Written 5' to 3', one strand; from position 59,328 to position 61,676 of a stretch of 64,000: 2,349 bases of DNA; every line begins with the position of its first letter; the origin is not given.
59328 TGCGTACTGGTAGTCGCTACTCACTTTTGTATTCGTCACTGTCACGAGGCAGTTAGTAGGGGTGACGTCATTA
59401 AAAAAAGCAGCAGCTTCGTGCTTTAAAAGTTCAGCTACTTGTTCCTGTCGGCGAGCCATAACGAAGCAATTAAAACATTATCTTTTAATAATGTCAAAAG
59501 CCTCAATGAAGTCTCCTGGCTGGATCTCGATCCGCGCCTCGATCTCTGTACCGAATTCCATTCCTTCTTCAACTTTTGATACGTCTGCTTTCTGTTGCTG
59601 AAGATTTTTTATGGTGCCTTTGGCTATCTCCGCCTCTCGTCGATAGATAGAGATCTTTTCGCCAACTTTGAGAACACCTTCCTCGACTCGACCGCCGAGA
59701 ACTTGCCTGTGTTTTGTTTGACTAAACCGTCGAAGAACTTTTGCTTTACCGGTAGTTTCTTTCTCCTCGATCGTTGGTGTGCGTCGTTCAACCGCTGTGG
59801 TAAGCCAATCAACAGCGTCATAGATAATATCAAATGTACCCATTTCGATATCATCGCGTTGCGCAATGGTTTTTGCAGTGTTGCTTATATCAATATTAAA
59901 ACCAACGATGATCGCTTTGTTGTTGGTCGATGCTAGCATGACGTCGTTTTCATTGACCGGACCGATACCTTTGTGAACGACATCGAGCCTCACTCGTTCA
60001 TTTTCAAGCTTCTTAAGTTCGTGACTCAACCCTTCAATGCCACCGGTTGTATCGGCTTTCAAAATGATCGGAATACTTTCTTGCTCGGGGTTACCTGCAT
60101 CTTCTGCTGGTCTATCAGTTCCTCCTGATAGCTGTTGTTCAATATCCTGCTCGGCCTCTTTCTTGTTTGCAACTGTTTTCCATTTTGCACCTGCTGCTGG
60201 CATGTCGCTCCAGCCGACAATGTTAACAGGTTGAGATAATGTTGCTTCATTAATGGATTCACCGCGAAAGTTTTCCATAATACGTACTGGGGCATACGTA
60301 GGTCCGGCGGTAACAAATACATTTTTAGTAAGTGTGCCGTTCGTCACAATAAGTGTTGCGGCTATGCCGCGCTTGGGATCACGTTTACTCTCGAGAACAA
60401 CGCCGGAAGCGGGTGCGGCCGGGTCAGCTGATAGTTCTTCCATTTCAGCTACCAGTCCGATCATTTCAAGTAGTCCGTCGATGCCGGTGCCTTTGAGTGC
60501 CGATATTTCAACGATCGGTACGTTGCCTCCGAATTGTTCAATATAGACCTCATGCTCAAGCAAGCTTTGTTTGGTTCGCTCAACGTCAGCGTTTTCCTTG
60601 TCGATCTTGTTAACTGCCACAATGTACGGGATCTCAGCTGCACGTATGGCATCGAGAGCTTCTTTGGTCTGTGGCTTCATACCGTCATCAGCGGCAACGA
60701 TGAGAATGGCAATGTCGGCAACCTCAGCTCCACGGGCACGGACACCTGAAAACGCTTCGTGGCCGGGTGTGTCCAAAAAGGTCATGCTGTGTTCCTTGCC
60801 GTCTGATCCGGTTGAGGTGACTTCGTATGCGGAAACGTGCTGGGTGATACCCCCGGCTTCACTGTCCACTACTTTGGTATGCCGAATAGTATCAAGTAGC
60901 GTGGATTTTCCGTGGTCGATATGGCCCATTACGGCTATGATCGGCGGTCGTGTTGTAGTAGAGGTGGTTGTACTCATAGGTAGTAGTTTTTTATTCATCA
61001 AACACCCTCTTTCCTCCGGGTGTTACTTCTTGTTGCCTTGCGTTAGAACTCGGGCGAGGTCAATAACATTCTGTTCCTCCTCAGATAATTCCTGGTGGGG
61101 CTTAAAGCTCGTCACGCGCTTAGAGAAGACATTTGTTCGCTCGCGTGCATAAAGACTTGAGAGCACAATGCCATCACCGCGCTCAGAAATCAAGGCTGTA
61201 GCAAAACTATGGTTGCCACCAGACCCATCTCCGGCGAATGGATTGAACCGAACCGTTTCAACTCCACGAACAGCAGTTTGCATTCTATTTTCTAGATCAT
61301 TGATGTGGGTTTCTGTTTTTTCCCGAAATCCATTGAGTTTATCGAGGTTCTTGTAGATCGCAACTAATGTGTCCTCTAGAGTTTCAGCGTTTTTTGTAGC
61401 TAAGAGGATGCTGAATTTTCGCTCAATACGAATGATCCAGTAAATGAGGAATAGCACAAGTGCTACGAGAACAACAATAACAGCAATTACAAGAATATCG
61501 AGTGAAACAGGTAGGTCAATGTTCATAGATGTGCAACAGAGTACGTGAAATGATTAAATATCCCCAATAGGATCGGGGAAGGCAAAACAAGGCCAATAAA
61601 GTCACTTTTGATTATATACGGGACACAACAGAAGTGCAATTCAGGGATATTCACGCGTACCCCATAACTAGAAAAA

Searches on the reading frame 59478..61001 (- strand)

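Call 8: search_protein_families(library=pfam, proteins=[window:59478-61001:-], max_evalue=0.001)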
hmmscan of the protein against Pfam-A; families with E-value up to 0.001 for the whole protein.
window:59478-61001:- (507 aa): 11 families
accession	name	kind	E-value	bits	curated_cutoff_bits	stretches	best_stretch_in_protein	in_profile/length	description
PF00009.33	GTP_EFTU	-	1.3e-36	126.4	26.5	1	21-181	5-182/188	Elongation factor Tu GTP binding domain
PF11987.13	IF-2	-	4.3e-28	98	27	1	303-398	20-114/117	Translation-initiation factor 2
PF22042.2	EF-G_D2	-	6.7e-18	65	27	1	197-272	1-79/84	Elongation factor G domain 2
PF01926.29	MMR_HSR1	-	5.3e-12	46.3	21.9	1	22-132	2-113/113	50S ribosome-binding GTPase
PF03144.31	GTP_EFTU_D2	-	5.8e-07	30.3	30.3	1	433-485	2-56/73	Elongation factor Tu domain 2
PF00071.28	Ras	-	4.1e-05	23.7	21.6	1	23-180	3-155/162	Ras family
PF03308.22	MeaB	-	5.1e-05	22.8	23.1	1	92-182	144-232/273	Methylmalonyl Co-A mutase-associated GTPase MeaB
PF08477.19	Roc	-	6.4e-05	23.6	27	1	22-134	2-119/119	Ras of Complex, Roc, domain of DAPkinase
PF14578.12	GTP_EFTU_D4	-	0.00075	19.8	23.8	0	418-499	3-85/86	Elongation factor Tu domain 4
PF02421.24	FeoB_N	-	0.00095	19.2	27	0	22-180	3-155/156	Ferrous iron transport protein B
PF00350.29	Dynamin_N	-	0.00098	19.6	27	0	22-56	1-35/168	Dynamin family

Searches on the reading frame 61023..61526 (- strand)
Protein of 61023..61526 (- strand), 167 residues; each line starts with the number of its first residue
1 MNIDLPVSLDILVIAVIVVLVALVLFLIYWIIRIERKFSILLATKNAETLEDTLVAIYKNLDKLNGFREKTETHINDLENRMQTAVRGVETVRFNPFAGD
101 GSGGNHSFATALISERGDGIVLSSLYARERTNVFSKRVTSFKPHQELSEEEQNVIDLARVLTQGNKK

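Call 8: search_protein_families(library=pfam, proteins=[window:61023-61526:-], max_evalue=0.001)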
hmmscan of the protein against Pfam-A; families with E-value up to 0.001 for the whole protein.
window:61023-61526:- (167 aa): 1 family
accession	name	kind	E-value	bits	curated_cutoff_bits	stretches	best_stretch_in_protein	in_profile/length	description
PF14584.11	DUF4446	-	1.6e-31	109.8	27.4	1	11-158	4-149/150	Protein of unknown function (DUF4446)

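Call 98: find_encoding_contigs(protein=window:61023-61526:-, flank=10000, max_places=4)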
Protein window:61023-61526:- (167 aa): 6 contigs read that carry it; 4 places shown.
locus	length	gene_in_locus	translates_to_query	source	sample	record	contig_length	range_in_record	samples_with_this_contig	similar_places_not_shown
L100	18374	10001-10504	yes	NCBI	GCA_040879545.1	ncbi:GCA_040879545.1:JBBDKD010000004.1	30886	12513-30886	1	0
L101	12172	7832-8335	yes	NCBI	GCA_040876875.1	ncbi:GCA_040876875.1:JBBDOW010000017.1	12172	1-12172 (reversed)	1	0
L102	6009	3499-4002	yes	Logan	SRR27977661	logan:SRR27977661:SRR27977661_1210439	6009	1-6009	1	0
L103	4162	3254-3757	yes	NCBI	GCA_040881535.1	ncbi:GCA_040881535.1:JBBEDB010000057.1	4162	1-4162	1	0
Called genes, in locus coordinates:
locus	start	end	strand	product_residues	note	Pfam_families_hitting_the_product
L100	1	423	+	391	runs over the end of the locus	-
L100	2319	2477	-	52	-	PF00471:Ribosomal_L33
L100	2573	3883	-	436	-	PF00155:Aminotran_1_2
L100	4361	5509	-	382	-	PF01168:Ala_racemase_N, PF00842:Ala_racemase_C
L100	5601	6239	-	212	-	-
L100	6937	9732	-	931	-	PF02861:Clp_N, PF23569:NBD_SMAX1, PF00004:AAA, PF17871:AAA_lid_9, PF00004:AAA, PF07724:AAA_2, PF07728:AAA_5, PF10431:ClpB_D2-small, +7 more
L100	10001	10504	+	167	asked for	PF14584:DUF4446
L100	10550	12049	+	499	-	PF00009:GTP_EFTU, PF01926:MMR_HSR1, PF22042:EF-G_D2, PF11987:IF-2, PF03144:GTP_EFTU_D2 (weak)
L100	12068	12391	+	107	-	PF02033:RBFA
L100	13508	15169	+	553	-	PF25182:NonGDSL (weak), PF00657:Lipase_GDSL, PF04311:DUF459 (faint), PF13472:Lipase_GDSL_2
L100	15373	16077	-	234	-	-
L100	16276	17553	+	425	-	PF01145:Band_7 (faint)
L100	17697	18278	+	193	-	-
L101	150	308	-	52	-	PF00471:Ribosomal_L33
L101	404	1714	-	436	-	PF00155:Aminotran_1_2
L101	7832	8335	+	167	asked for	PF14584:DUF4446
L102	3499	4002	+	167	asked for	PF14584:DUF4446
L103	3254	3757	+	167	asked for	PF14584:DUF4446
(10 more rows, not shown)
